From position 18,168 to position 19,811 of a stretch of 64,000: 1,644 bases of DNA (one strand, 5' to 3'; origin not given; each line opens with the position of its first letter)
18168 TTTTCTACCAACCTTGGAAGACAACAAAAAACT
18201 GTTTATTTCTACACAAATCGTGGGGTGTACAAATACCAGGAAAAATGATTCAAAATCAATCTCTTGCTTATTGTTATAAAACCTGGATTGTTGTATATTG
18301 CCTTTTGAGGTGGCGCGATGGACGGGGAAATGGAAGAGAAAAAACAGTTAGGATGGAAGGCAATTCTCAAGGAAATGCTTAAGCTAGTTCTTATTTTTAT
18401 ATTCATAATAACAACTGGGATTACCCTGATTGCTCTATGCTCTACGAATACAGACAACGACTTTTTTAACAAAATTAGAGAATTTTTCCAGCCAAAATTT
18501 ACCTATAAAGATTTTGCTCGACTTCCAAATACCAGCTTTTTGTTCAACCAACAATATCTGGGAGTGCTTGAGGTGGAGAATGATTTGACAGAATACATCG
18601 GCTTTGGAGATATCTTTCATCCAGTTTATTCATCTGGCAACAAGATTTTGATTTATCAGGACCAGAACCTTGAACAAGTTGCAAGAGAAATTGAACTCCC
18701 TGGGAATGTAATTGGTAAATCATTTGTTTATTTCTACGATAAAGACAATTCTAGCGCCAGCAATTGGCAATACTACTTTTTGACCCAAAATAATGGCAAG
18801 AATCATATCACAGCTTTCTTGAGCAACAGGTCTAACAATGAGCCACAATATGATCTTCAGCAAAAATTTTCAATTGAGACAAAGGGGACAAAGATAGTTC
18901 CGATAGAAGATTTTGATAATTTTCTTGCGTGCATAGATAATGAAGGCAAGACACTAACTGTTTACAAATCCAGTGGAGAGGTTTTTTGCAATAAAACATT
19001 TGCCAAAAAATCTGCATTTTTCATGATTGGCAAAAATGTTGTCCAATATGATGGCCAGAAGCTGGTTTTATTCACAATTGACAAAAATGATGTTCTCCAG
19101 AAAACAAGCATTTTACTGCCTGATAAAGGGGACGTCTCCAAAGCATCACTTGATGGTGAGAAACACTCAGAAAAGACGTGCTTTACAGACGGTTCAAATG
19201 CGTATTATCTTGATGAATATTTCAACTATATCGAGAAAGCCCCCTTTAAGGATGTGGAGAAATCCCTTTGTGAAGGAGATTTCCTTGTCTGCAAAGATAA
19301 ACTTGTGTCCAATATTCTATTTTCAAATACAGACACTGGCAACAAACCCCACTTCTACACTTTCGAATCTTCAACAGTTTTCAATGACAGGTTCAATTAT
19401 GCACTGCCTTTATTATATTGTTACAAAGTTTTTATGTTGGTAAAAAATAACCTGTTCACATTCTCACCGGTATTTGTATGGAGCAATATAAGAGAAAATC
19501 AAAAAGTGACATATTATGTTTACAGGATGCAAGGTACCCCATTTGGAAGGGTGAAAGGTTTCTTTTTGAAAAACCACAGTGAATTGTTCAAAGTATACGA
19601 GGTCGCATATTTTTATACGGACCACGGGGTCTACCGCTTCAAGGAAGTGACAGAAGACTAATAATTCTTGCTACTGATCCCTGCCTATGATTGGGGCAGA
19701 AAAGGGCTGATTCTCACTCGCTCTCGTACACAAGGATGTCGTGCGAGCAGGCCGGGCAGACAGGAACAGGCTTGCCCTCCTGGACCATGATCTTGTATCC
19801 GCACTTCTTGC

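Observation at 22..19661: Low-GC, tyrosine-rich envelope-protein family with a conserved LPGE motif, present in at least three dispersed copies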

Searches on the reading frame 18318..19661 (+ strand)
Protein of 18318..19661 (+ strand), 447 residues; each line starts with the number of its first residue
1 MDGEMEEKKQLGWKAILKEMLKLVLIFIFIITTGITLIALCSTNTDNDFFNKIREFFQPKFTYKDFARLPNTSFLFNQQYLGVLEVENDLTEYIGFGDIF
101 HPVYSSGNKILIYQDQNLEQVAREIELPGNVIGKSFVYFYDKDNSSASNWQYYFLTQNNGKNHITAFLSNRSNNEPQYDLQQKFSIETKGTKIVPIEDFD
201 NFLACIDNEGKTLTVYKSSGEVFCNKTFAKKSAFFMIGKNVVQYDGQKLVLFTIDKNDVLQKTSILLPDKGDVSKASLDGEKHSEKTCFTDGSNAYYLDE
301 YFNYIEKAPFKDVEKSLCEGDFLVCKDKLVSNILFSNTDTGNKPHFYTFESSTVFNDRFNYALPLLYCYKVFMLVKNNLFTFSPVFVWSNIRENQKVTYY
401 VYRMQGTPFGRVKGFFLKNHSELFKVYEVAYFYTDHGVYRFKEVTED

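Call 5: search_protein_families(library=pfam, proteins=[window:18318-19661:+], max_evalue=1)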
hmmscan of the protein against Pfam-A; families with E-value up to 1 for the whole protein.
window:18318-19661:+ (447 aa): 1 family
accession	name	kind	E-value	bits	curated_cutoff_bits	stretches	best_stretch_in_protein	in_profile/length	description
PF17209.9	Hfq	-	0.045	13.8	27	1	196-218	30-52/64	Hfq protein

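Call 12: find_homologous_proteins(query=window:18318-19661:+, max_evalue=0.001)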
Query window:18318-19661:+ (447 aa): 4 proteins with E <= 0.001 among 2553 candidates.
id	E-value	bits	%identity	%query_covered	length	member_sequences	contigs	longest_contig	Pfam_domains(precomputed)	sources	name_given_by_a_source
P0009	4.1e-293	990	97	100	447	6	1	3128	-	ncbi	-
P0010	2.2e-258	876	85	100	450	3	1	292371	-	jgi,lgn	jgi:hypothetical protein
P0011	4.2e-82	295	39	99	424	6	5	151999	-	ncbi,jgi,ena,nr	ncbi:MAG: hypothetical protein KBC24_02025 [Caldisericia bacterium]|nr:hypothetical protein [Caldise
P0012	8.8e-76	274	40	87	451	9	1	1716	-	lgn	-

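Call 25: search_protein_families(library=ncbifam, proteins=[window:18318-19661:+], max_evalue=0.1)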
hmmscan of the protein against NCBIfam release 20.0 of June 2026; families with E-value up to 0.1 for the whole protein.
window:18318-19661:+ (447 aa): 1 family
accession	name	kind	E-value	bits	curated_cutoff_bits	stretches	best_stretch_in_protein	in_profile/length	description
NF038106.1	gamma_NF038106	equivalog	0.055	13.7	50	0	161-225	14-74/93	PA4642 family protein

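Call 37: find_encoding_contigs(protein=P0010, flank=10000, max_places=3)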
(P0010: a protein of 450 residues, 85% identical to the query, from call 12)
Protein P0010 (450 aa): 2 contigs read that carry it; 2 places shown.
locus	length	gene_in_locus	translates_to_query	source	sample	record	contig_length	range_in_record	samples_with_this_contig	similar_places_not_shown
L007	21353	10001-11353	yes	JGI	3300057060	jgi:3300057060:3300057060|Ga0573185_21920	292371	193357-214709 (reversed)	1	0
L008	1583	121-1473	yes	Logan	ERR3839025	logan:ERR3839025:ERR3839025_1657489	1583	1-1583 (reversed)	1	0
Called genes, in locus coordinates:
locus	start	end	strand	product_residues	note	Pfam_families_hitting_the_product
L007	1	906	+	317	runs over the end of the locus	-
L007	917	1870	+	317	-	-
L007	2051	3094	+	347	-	-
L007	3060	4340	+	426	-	PF08308:PEGA (weak)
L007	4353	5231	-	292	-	-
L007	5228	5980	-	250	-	PF01841:Transglut_core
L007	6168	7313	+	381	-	-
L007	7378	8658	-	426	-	-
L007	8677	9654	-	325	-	-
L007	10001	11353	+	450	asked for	-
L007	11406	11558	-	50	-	PF07295:DUF1451 (weak)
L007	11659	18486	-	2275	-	-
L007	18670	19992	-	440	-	PF00089:Trypsin, PF13365:Trypsin_2, PF00595:PDZ, PF13180:PDZ_2, PF17820:PDZ_6 (weak)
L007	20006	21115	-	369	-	PF05569:Peptidase_M56 (faint), PF01435:Peptidase_M48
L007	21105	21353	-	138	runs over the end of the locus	PF03965:Penicillinase_R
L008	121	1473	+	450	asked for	-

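Call 38: find_encoding_contigs(protein=P0011, flank=10000, max_places=3)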
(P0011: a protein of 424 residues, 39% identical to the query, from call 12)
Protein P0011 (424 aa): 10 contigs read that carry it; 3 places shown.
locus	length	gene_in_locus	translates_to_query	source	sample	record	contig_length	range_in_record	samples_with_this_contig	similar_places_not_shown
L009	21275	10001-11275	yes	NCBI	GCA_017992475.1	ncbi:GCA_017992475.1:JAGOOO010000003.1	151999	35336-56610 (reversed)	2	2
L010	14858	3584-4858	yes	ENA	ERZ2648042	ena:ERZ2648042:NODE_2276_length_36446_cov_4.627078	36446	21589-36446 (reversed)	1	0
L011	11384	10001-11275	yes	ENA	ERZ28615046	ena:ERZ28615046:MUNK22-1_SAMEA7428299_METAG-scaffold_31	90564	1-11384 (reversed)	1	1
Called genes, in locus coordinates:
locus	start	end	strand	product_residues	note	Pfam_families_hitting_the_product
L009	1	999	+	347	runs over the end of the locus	-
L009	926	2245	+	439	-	PF08308:PEGA (weak)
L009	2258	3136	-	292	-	-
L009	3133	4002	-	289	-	PF01841:Transglut_core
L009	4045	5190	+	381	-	-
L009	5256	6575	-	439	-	-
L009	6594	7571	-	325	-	-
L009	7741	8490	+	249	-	PF06280:fn3_5 (faint), PF16158:N_BRCA1_IG (faint), PF22076:Cep192_D6 (faint)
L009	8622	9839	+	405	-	-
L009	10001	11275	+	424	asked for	-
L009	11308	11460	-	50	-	PF07295:DUF1451 (weak)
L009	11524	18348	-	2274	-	-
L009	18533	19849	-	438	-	PF00089:Trypsin, PF13365:Trypsin_2, PF00595:PDZ (weak), PF13180:PDZ_2, PF17820:PDZ_6 (weak)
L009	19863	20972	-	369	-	PF01435:Peptidase_M48, PF05569:Peptidase_M56 (weak)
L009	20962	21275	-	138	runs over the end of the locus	PF03965:Penicillinase_R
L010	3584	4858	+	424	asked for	-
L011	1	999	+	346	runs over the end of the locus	-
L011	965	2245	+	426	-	PF08308:PEGA (weak)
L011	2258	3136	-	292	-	-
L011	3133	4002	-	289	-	PF01841:Transglut_core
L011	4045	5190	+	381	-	-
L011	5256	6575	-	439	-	-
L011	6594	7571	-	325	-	-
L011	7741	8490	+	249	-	PF06280:fn3_5 (faint), PF16158:N_BRCA1_IG (faint), PF22076:Cep192_D6 (faint)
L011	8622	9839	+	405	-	-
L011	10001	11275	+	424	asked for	-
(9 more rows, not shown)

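Call 74: predict_structure(alignment_id=A5)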
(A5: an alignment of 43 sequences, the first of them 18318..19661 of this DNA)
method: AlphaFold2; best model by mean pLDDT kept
length: 447 residues; sequences in the alignment: 43
mean_pLDDT: 80.5   pTM: 0.77
mean pLDDT of the five models: 80.5, 80.2, 79.6, 79.1, 78.4
residues with pLDDT >= 90: 180; 70-90: 149; 50-70: 97; < 50: 21
segments of 3 or more residues with pLDDT < 50: 1-7, 58-63, 91-96
pLDDT, mean of each block of 10 residues (from residue 1): 47 81 94 82 59 51 58 77 74 54 94 89 96 90 79 96 94 70 96 87 95 96 97 94 98 95 97 94 86 94 91 90 90 76 67 82 59 65 59 66 65 78 74 83 58
secondary structure, 60 per line:
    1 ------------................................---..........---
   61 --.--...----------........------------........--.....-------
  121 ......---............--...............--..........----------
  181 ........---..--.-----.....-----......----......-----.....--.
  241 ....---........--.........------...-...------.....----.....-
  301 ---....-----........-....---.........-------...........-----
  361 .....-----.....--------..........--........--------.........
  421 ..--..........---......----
elements in order: H13-44 H48-57 E66-68 E79-86 E99-106 E109-113 E121-126 E130-141 E144-158 E161-170 E181-188 E202-206 E212-217 E222-227 E233-237 E240-244 E248-255 E258-266 E277-279 E286-290 E295-299 E304-307 E313-317 E322-325 E329-337 E345-355 E361-365 E371-375 E384-393 E396-403 E412-422 E425-434 E438-443

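Call 77: search_protein_families(library=padloc, proteins=[window:18318-19661:+], max_evalue=0.01)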
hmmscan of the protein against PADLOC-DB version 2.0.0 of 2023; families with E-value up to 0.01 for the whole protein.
window:18318-19661:+ (447 aa): 0 families

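Call 78: search_protein_families(library=phrogs, proteins=[window:18318-19661:+], max_evalue=0.01)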
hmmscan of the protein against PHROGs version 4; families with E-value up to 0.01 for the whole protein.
window:18318-19661:+ (447 aa): 0 families

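Call 79: fold_search(model_id=the predicted structure, library=pdb)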
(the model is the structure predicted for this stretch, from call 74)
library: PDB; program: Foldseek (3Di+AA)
matches with E <= 10: 1078; with E <= 0.001: 289
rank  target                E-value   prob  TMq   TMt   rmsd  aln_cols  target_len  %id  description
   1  8glv_Cq               1.9e-08  1.00  0.31  0.15  18.3       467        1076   10  96-nm repeat unit of doublet microtubules from Chlamydomonas reinhardtii flagella (released 2023-05-31)
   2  3q54                  9.1e-08  1.00  0.39  0.48  12.7       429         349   11  Crystal structure of Escherichia coli BamB (released 2012-05-09)
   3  8w3v_A                1.0e-07  1.00  0.46  0.58   7.0       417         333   10  Crystal structure of human WDR41 (released 2024-03-27)
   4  8glv_Cp               2.0e-07  1.00  0.32  0.15  17.8       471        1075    9  96-nm repeat unit of doublet microtubules from Chlamydomonas reinhardtii flagella (released 2023-05-31)
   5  7v2w_H                2.2e-07  1.00  0.43  0.49   8.6       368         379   10  protomer structure from the dimer of yeast THO complex (released 2022-07-27)
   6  7wb4_C                2.5e-07  1.00  0.39  0.48   7.9       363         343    9  Cryo-EM structure of the NR subunit from X. laevis NPC (released 2022-03-02)
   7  8w3v_B                3.4e-07  1.00  0.46  0.59   7.1       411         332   10  Crystal structure of human WDR41 (released 2024-03-27)
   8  8bbf_A                3.9e-07  1.00  0.26  0.16  17.7       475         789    9  Structure of the IFT-A complex; IFT-A1 module (released 2022-12-07)
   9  9ltr_E                6.2e-07  1.00  0.46  0.21  10.8       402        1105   12  Cryo-EM structure of dimeric DDB1-DDA1-DET1-Ube2e2-COP1 complex (released 2026-01-28)
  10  8bbg_A                8.2e-07  1.00  0.27  0.11  18.3       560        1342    9  Structure of the IFT-A complex; anterograde IFT-A train model (released 2022-12-21)
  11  8qh5_B                1.4e-06  1.00  0.37  0.17  14.4       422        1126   10  CryoEM structure of UVSSA(VHS)-CSA-DDB1-DDA1 (released 2024-08-14)
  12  7xay_B                1.4e-06  1.00  0.37  0.44   8.6       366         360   11  Crystal structure of Hat1-Hat2-Asf1-H3-H4 (released 2022-05-18)
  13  9lto_S                1.7e-06  1.00  0.47  0.30  11.9       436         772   10  Cryo-EM structure of DDB1-DDA1-DET1-Ube2e2 complex (released 2026-01-28)
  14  9ltr_B                2.0e-06  1.00  0.45  0.21  11.6       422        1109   12  Cryo-EM structure of dimeric DDB1-DDA1-DET1-Ube2e2-COP1 complex (released 2026-01-28)
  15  9bjz_A                2.4e-06  1.00  0.46  0.28  11.7       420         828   12  Structure of the human DDD-Ube2e2 complex (released 2025-03-05)
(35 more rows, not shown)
